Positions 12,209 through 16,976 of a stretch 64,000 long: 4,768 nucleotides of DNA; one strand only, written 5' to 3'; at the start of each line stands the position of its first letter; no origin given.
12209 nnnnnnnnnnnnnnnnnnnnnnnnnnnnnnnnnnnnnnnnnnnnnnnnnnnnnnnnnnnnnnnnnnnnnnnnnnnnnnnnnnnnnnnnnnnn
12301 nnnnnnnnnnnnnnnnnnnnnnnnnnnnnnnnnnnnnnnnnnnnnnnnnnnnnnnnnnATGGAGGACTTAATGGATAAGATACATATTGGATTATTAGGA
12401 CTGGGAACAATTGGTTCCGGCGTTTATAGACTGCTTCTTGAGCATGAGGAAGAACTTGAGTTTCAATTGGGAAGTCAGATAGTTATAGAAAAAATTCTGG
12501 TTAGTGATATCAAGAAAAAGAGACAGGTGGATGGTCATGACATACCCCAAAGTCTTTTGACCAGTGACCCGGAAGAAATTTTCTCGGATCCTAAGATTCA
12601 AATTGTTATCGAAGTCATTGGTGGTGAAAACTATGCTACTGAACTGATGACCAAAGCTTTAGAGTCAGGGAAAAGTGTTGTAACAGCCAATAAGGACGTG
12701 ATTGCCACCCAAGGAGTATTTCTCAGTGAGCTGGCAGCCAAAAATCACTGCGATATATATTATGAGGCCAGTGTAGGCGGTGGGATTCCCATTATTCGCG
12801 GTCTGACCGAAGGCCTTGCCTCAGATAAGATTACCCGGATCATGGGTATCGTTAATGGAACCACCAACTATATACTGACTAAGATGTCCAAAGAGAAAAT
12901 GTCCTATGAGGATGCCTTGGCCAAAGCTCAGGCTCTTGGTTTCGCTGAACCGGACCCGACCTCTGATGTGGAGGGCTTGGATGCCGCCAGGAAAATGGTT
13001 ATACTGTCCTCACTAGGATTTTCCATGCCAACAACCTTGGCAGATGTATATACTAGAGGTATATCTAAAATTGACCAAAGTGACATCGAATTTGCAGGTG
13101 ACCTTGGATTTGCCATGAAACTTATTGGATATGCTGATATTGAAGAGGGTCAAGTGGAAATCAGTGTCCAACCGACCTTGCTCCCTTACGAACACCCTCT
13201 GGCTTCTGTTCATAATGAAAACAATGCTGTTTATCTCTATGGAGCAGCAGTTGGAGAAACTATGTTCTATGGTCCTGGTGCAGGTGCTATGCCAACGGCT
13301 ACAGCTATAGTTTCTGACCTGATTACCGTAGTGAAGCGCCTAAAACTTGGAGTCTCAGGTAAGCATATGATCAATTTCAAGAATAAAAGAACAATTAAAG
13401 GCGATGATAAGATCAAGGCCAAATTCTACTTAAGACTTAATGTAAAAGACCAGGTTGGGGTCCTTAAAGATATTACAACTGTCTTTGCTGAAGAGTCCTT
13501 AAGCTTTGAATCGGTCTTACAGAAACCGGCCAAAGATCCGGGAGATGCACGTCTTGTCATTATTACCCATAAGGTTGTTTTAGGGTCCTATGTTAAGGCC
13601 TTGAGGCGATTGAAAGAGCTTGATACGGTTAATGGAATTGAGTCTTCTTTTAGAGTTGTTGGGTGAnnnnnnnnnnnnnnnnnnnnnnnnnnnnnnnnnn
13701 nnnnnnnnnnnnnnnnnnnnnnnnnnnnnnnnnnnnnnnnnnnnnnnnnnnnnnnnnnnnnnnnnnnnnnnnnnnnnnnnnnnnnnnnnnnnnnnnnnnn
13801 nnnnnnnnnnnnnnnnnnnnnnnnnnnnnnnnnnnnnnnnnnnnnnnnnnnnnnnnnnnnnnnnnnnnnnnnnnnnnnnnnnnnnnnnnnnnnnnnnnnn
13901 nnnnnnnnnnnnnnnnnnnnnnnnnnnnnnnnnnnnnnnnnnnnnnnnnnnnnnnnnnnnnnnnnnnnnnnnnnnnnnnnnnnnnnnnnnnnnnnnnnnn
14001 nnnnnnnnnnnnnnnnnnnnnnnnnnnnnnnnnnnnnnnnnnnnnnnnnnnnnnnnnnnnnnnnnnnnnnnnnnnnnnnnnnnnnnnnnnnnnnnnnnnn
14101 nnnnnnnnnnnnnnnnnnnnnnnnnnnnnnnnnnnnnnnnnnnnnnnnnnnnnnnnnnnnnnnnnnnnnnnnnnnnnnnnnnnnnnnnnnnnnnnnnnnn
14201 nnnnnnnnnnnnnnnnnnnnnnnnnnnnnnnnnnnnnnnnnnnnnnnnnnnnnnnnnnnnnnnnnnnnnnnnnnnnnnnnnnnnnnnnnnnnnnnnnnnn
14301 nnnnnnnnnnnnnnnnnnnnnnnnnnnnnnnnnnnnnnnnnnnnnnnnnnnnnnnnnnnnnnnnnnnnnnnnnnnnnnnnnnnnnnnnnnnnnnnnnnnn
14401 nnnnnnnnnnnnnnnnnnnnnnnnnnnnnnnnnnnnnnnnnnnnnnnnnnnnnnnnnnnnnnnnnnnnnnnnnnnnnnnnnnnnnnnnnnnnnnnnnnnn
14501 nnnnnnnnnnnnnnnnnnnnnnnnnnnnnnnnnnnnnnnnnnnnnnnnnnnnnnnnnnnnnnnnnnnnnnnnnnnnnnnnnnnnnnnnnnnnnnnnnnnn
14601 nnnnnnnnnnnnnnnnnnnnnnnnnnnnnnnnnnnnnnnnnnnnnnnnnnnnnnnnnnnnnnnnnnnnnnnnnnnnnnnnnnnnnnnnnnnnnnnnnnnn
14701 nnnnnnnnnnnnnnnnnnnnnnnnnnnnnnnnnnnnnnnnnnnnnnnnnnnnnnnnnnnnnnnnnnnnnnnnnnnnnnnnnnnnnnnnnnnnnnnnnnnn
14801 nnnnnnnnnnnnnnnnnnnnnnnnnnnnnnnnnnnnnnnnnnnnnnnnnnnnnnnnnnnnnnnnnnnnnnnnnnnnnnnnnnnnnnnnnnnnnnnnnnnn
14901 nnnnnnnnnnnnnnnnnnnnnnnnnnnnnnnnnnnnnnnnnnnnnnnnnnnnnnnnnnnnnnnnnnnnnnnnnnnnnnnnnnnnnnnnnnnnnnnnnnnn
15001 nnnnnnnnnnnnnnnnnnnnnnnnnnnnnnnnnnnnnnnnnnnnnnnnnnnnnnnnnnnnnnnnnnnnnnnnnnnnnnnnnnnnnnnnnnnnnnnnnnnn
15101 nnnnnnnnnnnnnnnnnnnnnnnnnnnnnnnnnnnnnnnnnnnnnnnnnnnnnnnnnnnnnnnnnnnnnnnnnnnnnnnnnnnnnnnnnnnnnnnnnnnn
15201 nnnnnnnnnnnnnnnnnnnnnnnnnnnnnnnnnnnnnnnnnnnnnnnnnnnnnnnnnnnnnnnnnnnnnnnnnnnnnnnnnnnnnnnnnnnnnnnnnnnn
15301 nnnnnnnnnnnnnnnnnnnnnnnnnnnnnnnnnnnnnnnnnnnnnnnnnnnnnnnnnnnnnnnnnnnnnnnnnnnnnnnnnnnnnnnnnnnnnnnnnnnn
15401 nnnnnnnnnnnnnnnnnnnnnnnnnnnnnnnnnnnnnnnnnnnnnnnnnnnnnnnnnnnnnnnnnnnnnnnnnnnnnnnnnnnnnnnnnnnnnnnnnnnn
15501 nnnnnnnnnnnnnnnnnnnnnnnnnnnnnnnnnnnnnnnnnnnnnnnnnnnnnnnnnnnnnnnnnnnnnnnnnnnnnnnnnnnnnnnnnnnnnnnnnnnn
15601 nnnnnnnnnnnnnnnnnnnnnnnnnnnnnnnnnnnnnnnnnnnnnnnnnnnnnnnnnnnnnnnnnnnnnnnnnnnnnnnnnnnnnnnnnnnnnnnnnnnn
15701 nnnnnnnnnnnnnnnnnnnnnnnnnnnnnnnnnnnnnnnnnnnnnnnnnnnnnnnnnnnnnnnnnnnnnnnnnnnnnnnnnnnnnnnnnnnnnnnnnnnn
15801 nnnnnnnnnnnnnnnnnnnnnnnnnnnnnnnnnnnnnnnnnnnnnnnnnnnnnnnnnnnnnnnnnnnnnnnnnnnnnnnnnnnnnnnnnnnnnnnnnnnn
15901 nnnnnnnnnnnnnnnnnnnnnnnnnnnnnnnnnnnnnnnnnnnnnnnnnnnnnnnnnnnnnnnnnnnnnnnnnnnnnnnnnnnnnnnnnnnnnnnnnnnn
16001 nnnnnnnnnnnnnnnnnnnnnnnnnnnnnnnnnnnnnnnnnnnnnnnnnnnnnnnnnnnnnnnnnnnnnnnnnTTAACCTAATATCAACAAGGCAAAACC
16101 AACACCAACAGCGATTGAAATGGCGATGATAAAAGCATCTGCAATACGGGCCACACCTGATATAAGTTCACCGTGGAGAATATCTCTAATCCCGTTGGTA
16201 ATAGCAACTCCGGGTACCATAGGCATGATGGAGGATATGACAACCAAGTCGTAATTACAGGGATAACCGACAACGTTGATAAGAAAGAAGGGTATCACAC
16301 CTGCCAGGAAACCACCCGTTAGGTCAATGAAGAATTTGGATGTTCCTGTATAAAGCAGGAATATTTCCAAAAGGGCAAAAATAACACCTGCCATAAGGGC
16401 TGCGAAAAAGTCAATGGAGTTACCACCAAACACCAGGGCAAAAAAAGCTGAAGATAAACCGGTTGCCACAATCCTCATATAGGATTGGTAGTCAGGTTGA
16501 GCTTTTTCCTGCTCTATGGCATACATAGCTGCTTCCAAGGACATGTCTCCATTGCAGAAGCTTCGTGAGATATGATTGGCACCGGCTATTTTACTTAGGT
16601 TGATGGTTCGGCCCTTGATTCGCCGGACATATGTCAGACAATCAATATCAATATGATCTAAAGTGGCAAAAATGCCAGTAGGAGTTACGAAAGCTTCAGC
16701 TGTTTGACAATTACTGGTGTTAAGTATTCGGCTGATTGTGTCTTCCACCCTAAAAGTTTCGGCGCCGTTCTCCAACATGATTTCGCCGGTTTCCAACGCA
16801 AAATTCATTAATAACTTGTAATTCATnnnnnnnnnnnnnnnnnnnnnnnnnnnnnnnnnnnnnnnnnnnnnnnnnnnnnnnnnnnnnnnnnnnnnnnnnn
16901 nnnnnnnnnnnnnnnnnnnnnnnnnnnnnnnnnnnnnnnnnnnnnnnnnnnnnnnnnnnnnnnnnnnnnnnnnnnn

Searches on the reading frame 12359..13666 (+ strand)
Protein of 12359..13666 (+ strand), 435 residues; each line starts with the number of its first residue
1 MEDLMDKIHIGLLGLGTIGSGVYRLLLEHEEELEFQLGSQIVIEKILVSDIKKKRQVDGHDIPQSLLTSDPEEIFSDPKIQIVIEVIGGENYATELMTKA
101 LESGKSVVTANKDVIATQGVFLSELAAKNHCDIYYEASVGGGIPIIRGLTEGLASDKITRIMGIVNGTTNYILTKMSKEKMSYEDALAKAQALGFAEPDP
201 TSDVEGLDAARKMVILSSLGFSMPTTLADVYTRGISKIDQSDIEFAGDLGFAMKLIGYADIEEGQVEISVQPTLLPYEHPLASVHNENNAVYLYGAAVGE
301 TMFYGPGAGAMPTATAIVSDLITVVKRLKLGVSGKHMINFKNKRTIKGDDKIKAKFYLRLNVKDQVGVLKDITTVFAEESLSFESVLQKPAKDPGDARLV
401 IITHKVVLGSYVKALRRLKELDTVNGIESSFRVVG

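Call 54: search_protein_families(library=pfam, proteins=[window:12359-13666:+], max_evalue=0.00001)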
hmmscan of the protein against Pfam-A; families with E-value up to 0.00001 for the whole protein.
window:12359-13666:+ (435 aa): 4 families
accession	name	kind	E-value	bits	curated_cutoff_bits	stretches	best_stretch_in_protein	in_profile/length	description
PF00742.24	Homoserine_dh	-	1.9e-65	220.4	22.9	1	144-322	1-173/173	Homoserine dehydrogenase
PF03447.22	NAD_binding_3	-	1.3e-19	71.4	24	1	14-136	1-116/116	Homoserine dehydrogenase, NAD binding domain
PF01842.31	ACT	-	4.2e-09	36.4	27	1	357-421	2-64/66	ACT domain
PF22629.2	ACT_AHAS_ss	-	6.1e-07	30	27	1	358-423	1-64/67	AHAS small subunit-like ACT domain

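Call 63: find_homologous_proteins(query=window:12359-13666:+, max_evalue=1e-120)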
Query window:12359-13666:+ (435 aa): 2848 proteins with E <= 1e-120 among 8000 candidates; the best 120 are listed.
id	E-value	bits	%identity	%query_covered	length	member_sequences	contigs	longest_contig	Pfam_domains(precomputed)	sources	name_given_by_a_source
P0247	5.6e-275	930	100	99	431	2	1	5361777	PF22629.3,PF01842.32,PF00742.25,PF03447.23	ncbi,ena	-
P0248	2.4e-246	835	89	99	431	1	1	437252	PF22629.3,PF01842.32,PF00742.25,PF03447.23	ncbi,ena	-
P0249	1.6e-222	757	80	99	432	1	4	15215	PF22629.3,PF01842.32,PF00742.25,PF03447.23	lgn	-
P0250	2.3e-209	713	76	99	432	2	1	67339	PF22629.3,PF01842.32,PF00742.25,PF03447.23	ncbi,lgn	-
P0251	1.6e-203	694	73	99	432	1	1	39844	PF22629.3,PF01842.32,PF00742.25,PF03447.23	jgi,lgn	-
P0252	1.4e-196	671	73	99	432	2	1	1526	PF22629.3,PF01842.32,PF00742.25,PF03447.23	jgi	-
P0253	3.1e-195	667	70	99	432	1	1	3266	PF22629.3,PF01842.32,PF00742.25,PF03447.23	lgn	-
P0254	1.1e-192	658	70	99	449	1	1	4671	PF22629.3,PF01842.32,PF00742.25,PF03447.23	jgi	-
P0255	8.5e-191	652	70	99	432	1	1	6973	PF22629.3,PF01842.32,PF00742.25,PF03447.23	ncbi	-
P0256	1.1e-189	649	67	99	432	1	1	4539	PF22629.3,PF01842.32,PF00742.25,PF03447.23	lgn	-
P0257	4.7e-185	633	67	99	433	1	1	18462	PF22629.3,PF01842.32,PF00742.25,PF03447.23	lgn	-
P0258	2.7e-181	621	66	99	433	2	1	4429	PF22629.3,PF01842.32,PF00742.25,PF03447.23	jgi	-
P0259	7.8e-176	603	63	99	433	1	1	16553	PF22629.3,PF01842.32,PF00742.25,PF03447.23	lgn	-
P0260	1.3e-174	599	64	99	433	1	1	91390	PF22629.3,PF01842.32,PF00742.25,PF03447.23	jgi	jgi:homoserine dehydrogenase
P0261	1.2e-172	593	64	99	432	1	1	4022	PF01842.32,PF00742.25,PF03447.23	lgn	-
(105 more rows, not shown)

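Call 64: find_encoding_contigs(protein=P0248, flank=10000, max_places=2)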
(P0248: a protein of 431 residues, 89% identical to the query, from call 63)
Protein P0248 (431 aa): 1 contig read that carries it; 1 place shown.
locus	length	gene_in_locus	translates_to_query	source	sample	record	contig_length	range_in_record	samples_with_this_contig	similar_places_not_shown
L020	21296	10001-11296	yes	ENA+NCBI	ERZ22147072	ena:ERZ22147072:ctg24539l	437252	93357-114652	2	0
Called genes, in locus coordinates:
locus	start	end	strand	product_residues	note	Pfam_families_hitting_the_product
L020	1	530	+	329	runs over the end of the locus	PF02826:2-Hacid_dh_C (weak), PF03446:NAD_binding_2, PF03807:F420_oxidored (weak), PF07991:KARI_N, PF01450:KARI_C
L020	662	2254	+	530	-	PF00682:HMGL-like, PF22617:HCS_D2, PF08502:LeuA_dimer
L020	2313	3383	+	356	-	PF00180:Iso_dh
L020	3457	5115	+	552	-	PF00920:ILVD_EDD_N, PF24877:ILV_EDD_C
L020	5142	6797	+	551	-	PF02776:TPP_enzyme_N, PF00205:TPP_enzyme_M, PF02775:TPP_enzyme_C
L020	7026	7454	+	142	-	PF22381:Staph_reg_Sar_Rot (weak), PF01047:MarR, PF12802:MarR_2 (weak)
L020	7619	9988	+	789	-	PF02190:LON_substr_bdg, PF13401:AAA_22 (faint), PF08298:AAA_PrkA (weak), PF00004:AAA, PF07728:AAA_5, PF22667:Lon_lid, PF05362:Lon_C, PF13541:ChlI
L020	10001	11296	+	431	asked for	PF03447:NAD_binding_3, PF00742:Homoserine_dh, PF01842:ACT (weak), PF22629:ACT_AHAS_ss (weak)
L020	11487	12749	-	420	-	PF00563:EAL, PF08668:HDOD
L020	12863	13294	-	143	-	PF06738:ThrE (weak), PF12821:ThrE_2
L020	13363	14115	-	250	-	PF06738:ThrE, PF12821:ThrE_2 (weak)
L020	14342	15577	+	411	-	PF00464:SHMT, PF00155:Aminotran_1_2, PF00266:Aminotran_5 (weak), PF01212:Beta_elim_lyase (weak)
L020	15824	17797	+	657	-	PF06874:FBPase_2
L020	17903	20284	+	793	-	PF13238:AAA_18 (faint), PF00004:AAA, PF17871:AAA_lid_9, PF00158:Sigma54_activat (weak), PF00004:AAA (weak), PF07724:AAA_2, PF07728:AAA_5, PF10431:ClpB_D2-small, +10 more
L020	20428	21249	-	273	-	-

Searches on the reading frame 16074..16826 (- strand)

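Call 55: search_protein_families(library=pfam, proteins=[window:16074-16826:-], max_evalue=0.00001)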
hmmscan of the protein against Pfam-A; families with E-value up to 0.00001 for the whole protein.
window:16074-16826:- (250 aa): 2 families
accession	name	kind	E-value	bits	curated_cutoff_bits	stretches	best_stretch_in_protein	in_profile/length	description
PF06738.18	ThrE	-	1.7e-67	227.9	26.3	1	9-248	2-240/241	Putative threonine/serine exporter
PF12821.13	ThrE_2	-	2.8e-06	28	27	1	123-246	6-127/129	Threonine/Serine exporter, ThrE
